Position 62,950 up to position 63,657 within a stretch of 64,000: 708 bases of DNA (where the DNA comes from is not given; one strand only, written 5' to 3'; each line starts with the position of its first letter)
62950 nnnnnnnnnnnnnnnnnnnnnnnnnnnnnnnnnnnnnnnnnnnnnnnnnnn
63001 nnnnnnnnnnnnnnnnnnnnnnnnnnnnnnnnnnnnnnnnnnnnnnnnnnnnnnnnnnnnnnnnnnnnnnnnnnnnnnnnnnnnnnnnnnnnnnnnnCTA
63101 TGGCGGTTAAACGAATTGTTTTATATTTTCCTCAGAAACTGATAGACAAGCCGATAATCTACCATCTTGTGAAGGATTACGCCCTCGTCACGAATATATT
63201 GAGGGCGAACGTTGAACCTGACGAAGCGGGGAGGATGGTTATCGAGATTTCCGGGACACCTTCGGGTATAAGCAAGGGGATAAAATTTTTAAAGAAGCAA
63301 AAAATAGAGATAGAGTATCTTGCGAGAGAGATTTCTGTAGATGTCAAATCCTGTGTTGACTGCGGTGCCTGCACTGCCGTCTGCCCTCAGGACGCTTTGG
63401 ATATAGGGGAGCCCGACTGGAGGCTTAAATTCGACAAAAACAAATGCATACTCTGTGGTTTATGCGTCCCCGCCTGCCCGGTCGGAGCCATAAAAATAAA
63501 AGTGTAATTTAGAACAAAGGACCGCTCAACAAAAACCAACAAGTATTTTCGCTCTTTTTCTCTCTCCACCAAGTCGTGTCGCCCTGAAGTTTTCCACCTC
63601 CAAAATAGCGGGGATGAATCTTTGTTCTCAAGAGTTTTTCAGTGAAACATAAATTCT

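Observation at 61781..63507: Methanogen-type sulfide-dependent homocysteine synthesis pair (COG1900 + NIL-ferredoxin) preceded by a ~105-nt extended stem-loop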

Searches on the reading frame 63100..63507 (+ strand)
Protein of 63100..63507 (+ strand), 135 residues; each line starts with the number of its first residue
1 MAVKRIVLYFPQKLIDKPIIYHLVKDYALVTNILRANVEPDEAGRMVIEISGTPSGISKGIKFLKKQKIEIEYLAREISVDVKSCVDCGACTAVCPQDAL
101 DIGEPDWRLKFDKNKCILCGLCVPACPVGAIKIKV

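Call 9: search_protein_families(library=pfam, proteins=[window:63100-63507:+])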
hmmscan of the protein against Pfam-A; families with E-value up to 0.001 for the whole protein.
window:63100-63507:+ (135 aa): 16 families
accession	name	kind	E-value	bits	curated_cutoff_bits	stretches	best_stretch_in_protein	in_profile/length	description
PF00037.32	Fer4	-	1.5e-16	59.8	21.1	2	110-132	2-24/24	4Fe-4S binding domain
PF09383.16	NIL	-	4.1e-16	59.1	24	1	5-72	2-72/73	NIL domain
PF12837.12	Fer4_6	-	6.4e-13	48.4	25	2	110-131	3-24/24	4Fe-4S binding domain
PF13187.11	Fer4_9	-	6.2e-12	45.8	27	2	85-131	2-52/52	4Fe-4S dicluster domain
PF12838.12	Fer4_7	-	6.7e-12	46.1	27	1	84-130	1-52/52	4Fe-4S dicluster domain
PF12797.12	Fer4_2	-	7.4e-12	44.8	24.5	2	107-128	1-22/22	4Fe-4S binding domain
PF13237.11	Fer4_10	-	1.4e-11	44.5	25.5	2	78-127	2-53/53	4Fe-4S dicluster domain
PF14697.11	Fer4_21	-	2.3e-09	37.7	35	1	80-132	3-58/59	4Fe-4S dicluster domain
PF13183.11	Fer4_8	-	2.9e-09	37.7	27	1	78-97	47-66/68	4Fe-4S dicluster domain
PF13534.11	Fer4_17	-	1.6e-08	35.4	22.2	0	80-98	41-59/61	4Fe-4S dicluster domain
PF13484.11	Fer4_16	-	9.7e-08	33.1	30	1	85-104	2-21/66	4Fe-4S double cluster binding domain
PF12800.12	Fer4_4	-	5.3e-07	29.9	24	1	114-129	2-17/17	4Fe-4S binding domain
PF25160.1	LdpA_Fe-S-bd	-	1.3e-06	28.5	27.6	1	91-132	9-44/49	LdpA Fe-S cluster-binding domain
PF12798.12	Fer4_3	-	1.9e-06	28.7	27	0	116-130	1-15/15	4Fe-4S binding domain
PF17179.9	Fer4_22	-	3.9e-05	24.8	27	0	81-97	77-93/95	4Fe-4S dicluster domain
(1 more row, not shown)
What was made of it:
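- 63100..63507 (+): NIL-domain ferredoxin with two [4Fe-4S] motifs (135 aa), the partner subunit. NIL E 4e-16; Fer4 E 1.5e-16 in two stretches (call 9).
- On L-aspartate semialdehyde sulfurtransferase (COG1900a plus NIL-ferredoxin): 63100-63507: NIL E 4e-16, Fer4 in two stretches (call 9).
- Checked: It gives NIL PF09383 (E 4e-16) plus two Fer4 motifs for 63100-63507 (call 9).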

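Call 10: search_protein_families(library=ncbifam, proteins=[window:63100-63507:+])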
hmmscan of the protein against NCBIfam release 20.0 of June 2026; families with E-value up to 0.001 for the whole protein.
window:63100-63507:+ (135 aa): 92 families (the best 25 are shown)
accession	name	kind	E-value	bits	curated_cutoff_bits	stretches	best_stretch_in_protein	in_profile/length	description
NF058577.1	FdxA_fam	equivalog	9.7e-13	48.1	65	2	84-130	8-52/52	4Fe-4S ferredoxin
NF038196.1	ferrodoxin_EFR1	subfamily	1.3e-11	45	75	1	69-134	171-232/242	EFR1 family ferrodoxin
NF040864.1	HgcB_ferredoxin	equivalog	1.7e-11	43.8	99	1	78-134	9-64/93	mercury methylation ferredoxin HgcB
NF042909.1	FMH_DH_FwdF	exception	3e-11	43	375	1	77-133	9-74/336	tungsten-dependent formylmethanofuran dehydrogenase subunit FwdF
NF043039.1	HgcAB_like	equivalog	3.1e-11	43.5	285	1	65-131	287-349/350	HgcAB-like fusion protein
NF040770.1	hetero_SS_HdrA2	exception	9.6e-11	40.5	1100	1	56-134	552-626/777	CoB-CoM heterodisulfide reductase HdrA2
TIGR01971.1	NuoI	subfamily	3.9e-10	39.4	113.05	2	71-104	69-102/121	NADH-quinone oxidoreductase, chain I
NF007382.0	PRK09898.1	equivalog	4.1e-10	39.5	213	1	77-133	148-200/208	ferredoxin-like protein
NF009053.0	PRK12387.1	subfamily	1.8e-09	37.6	204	1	81-133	36-92/180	formate hydrogenlyase complex iron-sulfur subunit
NF038355.1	FDH3_beta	equivalog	3.4e-09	37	240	1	76-131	48-101/180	formate dehydrogenase FDH3 subunit beta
NF045874.1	Vhu_polyferre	exception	3.5e-09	35.9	600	1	64-133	110-176/381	F420-non-reducing hydrogenase associated-polyferredoxin VhuB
NF043069.1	T4HPD_activ_SAM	equivalog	8.3e-09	35.2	425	1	73-132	41-98/299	trans-4-hydroxy-L-proline dehydratase activase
TIGR01944.1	rnfB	subfamily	1.4e-08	34.6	68.7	1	78-134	108-163/190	RnfABCDGE type electron transport complex subunit B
NF040684.1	PorD_Arch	equivalog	1.6e-08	34.5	120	1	81-133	30-81/85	pyruvate synthase subunit PorD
NF006221.0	PRK08348.1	subfamily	1.8e-08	34.2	124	1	75-133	36-94/136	NADH-plastoquinone oxidoreductase subunit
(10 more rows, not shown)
